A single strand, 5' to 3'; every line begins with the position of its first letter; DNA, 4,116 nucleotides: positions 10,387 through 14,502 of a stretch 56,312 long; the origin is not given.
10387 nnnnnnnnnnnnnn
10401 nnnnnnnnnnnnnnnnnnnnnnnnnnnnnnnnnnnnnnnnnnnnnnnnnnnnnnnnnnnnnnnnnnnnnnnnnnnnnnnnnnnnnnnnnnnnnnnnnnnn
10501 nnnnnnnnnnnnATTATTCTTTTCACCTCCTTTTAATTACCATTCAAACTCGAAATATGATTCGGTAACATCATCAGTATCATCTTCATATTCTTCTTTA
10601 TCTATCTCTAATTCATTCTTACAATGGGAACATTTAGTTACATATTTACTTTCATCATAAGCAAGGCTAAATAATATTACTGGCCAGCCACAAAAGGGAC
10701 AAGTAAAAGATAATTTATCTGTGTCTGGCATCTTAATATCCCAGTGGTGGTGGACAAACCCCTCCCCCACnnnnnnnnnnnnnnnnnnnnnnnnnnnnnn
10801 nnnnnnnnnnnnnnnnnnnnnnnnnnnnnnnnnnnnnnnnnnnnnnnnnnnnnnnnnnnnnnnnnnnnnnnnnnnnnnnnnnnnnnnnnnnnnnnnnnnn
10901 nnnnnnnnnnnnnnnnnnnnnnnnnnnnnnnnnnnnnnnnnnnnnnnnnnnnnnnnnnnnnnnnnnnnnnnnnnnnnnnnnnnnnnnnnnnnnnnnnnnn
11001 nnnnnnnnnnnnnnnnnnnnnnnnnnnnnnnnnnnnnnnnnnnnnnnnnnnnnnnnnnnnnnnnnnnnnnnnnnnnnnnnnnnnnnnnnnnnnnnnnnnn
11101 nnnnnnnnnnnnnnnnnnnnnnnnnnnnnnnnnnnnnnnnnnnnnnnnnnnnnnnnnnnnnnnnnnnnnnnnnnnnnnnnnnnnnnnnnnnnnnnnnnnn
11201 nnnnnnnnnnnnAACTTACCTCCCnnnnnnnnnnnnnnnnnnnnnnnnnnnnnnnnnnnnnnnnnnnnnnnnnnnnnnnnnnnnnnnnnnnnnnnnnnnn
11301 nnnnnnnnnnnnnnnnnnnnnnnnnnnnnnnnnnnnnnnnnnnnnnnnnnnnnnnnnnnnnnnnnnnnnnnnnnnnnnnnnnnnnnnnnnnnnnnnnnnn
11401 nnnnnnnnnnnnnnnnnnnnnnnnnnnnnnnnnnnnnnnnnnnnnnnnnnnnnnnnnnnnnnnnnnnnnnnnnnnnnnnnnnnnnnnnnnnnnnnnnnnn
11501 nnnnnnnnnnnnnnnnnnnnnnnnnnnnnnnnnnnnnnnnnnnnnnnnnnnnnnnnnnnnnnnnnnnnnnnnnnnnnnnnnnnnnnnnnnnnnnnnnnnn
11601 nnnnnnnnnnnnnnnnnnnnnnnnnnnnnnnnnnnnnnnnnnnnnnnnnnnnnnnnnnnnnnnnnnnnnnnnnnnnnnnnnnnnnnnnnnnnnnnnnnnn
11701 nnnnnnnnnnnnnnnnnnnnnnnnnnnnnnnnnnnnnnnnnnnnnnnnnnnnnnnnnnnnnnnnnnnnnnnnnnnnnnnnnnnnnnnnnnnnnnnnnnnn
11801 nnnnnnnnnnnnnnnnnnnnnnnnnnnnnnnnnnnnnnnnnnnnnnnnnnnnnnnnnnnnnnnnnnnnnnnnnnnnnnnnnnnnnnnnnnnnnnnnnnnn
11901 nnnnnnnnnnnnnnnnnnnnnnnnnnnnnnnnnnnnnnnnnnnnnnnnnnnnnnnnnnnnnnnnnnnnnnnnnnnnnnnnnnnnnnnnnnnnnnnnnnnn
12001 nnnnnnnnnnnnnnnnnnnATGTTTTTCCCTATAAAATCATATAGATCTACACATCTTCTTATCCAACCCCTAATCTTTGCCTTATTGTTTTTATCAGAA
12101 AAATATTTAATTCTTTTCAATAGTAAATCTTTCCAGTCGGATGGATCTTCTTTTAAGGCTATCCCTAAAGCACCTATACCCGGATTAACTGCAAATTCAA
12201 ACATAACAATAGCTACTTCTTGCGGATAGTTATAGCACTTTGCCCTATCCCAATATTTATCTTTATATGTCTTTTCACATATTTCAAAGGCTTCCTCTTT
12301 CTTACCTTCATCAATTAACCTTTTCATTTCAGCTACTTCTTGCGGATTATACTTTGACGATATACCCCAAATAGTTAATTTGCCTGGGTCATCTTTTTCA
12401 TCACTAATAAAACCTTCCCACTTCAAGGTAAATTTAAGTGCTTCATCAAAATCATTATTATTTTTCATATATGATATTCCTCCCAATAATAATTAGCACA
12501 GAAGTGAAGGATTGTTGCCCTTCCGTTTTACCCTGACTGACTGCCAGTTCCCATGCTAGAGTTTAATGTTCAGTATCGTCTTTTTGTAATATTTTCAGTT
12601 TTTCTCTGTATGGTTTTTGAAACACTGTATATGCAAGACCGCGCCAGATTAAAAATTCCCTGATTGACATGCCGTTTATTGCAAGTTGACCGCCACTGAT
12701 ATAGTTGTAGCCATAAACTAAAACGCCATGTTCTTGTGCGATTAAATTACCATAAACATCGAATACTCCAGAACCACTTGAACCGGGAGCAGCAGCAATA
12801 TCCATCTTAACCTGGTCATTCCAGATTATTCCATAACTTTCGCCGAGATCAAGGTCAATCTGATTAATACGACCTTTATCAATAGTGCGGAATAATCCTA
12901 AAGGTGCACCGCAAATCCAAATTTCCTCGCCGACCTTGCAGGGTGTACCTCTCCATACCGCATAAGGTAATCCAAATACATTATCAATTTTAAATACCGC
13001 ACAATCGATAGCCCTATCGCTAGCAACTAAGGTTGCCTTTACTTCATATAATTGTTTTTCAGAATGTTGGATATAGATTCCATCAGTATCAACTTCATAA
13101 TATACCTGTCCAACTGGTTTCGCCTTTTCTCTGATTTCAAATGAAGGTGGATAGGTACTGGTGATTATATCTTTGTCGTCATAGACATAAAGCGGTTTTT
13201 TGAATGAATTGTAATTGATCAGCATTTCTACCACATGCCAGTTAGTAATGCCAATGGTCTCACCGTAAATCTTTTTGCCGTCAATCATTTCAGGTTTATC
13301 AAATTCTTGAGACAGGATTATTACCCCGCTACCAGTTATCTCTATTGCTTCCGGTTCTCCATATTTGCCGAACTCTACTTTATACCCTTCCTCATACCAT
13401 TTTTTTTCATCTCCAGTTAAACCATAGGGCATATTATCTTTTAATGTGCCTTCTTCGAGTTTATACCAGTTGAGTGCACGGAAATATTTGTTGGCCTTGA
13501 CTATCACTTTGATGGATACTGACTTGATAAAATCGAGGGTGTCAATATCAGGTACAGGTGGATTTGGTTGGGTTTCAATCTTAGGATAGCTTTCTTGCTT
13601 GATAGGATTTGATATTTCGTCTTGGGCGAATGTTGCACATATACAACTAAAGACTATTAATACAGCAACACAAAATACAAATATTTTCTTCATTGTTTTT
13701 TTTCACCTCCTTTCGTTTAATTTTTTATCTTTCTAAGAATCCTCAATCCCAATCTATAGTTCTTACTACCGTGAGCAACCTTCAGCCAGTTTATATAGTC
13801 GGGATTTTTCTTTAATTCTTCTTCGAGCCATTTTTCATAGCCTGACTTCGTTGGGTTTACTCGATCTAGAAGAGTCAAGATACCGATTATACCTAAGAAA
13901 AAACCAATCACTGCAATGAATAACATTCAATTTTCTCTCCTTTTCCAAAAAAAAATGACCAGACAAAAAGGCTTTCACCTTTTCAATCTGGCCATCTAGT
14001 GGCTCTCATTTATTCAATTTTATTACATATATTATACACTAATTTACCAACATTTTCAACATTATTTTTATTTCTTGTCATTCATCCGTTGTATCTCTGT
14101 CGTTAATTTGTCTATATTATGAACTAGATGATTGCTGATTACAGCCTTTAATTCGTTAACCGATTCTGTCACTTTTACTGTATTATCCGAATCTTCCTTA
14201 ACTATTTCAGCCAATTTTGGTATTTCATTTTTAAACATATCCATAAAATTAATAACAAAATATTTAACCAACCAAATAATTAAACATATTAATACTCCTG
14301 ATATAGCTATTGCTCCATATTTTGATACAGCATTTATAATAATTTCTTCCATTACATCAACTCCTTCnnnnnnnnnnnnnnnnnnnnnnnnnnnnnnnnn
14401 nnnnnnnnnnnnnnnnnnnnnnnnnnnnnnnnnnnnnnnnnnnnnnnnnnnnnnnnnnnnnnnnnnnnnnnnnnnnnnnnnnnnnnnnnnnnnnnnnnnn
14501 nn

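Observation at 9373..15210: The lysis region carries a set of exported enzymes: three peptidases of different classes and a thioredoxin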

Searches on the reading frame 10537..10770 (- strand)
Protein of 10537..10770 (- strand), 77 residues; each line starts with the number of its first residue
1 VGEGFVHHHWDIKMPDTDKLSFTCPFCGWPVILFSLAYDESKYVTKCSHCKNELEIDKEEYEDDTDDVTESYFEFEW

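Call 3: search_protein_families(library=pfam, proteins=[window:10537-10770:-], max_evalue=0.1)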
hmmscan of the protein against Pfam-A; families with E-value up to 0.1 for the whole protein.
window:10537-10770:- (77 aa): 11 families
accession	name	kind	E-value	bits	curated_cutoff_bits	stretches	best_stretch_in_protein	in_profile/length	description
PF05129.18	Zn_ribbon_Elf1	-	7.5e-05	23.2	29.8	1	20-64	21-66/79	Transcription elongation factor Elf1 like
PF25169.1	DUF7830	-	0.001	19.3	27.5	0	16-35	29-48/72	Domain of unknown function (DUF7830)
PF24441.1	DUF7560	-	0.0041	17.2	27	0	41-59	2-20/44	Family of unknown function (DUF7560)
PF13824.12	zf-Mss51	-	0.0044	17.6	27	1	17-38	10-31/55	Zinc-finger of mitochondrial splicing suppressor 51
PF14354.12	Lar_restr_allev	-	0.0065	17.1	28.6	1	24-63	6-44/58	Restriction alleviation protein Lar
PF25164.1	CoiA_N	-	0.0087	16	26.3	0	19-33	15-29/50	Competence protein CoiA, N-terminal domain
PF13248.11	Zn_ribbon_3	-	0.0093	15.9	27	0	45-56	3-14/26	zinc-ribbon domain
PF14569.12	zf-UDP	-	0.02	15.4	27.1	1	11-61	17-67/78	Zinc-binding RING-finger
PF12773.13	DZR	-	0.033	14.8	27.3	1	20-57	11-37/45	Double zinc ribbon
PF06221.18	zf-C2HC5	-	0.06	13.8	25.8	0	44-58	34-48/54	Putative zinc finger motif, C2HC5-type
PF24460.1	DUF7575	-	0.068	13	28.5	0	45-55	4-14/28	Domain of unknown function (DUF7575)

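Call 4: search_protein_families(library=phrogs, proteins=[window:10537-10770:-], max_evalue=0.01)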
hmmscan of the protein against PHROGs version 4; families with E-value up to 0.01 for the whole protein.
window:10537-10770:- (77 aa): 2 families
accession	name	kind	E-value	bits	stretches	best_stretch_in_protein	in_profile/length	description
phrog_5602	-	unknown function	0.00012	22.6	1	12-58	9-56/60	-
phrog_2834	-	unknown function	0.0017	19.2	0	40-66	11-37/78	-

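Call 94: search_protein_families(library=padloc, proteins=[window:10537-10770:-], max_evalue=0.001)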
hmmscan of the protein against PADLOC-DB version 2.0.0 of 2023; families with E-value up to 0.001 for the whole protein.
window:10537-10770:- (77 aa): 0 families

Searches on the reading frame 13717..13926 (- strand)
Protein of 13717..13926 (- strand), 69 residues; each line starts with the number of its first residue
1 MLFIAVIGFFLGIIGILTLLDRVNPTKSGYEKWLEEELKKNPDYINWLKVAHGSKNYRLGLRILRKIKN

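Call 3: search_protein_families(library=pfam, proteins=[window:13717-13926:-], max_evalue=0.1)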
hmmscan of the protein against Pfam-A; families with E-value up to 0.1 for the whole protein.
window:13717-13926:- (69 aa): 1 family
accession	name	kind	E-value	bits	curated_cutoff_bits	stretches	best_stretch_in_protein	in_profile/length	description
PF20600.3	ExoX-like_C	-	0.0081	16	26.5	1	34-49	11-26/30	Exodeoxyribonuclease X-like C-terminal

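Call 4: search_protein_families(library=phrogs, proteins=[window:13717-13926:-], max_evalue=0.01)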
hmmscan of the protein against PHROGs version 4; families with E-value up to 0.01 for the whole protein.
window:13717-13926:- (69 aa): 1 family
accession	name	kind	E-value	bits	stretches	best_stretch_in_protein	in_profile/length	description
phrog_7307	-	unknown function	9.2e-05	23.7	1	13-48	11-43/49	-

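Call 27: search_protein_families(library=ncbifam, proteins=[window:13717-13926:-], max_evalue=0.01)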
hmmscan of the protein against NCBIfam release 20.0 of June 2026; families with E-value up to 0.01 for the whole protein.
window:13717-13926:- (69 aa): 0 families

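Call 94: search_protein_families(library=padloc, proteins=[window:13717-13926:-], max_evalue=0.001)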
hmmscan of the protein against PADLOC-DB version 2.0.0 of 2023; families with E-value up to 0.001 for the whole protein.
window:13717-13926:- (69 aa): 0 families

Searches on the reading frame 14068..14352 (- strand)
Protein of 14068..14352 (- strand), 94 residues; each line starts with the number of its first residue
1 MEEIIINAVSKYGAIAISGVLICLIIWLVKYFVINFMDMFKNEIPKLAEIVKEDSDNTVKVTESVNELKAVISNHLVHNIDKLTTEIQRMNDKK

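Call 3: search_protein_families(library=pfam, proteins=[window:14068-14352:-], max_evalue=0.1)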
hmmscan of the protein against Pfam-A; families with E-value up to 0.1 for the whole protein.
window:14068-14352:- (94 aa): 1 family
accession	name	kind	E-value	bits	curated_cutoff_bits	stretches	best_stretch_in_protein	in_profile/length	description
PF06103.16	DUF948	-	0.036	14.7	37.2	1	14-90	7-80/89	Bacterial protein of unknown function (DUF948)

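Call 4: search_protein_families(library=phrogs, proteins=[window:14068-14352:-], max_evalue=0.01)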
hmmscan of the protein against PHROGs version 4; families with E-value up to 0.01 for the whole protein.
window:14068-14352:- (94 aa): 1 family
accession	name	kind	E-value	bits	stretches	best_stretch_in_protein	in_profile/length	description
phrog_1009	-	unknown function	0.00057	20.9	1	14-92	14-83/103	-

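Call 27: search_protein_families(library=ncbifam, proteins=[window:14068-14352:-], max_evalue=0.01)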
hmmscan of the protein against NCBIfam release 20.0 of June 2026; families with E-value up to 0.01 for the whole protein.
window:14068-14352:- (94 aa): 0 families

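Call 94: search_protein_families(library=padloc, proteins=[window:14068-14352:-], max_evalue=0.001)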
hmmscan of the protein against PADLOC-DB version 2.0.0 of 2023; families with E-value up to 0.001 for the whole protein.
window:14068-14352:- (94 aa): 0 families
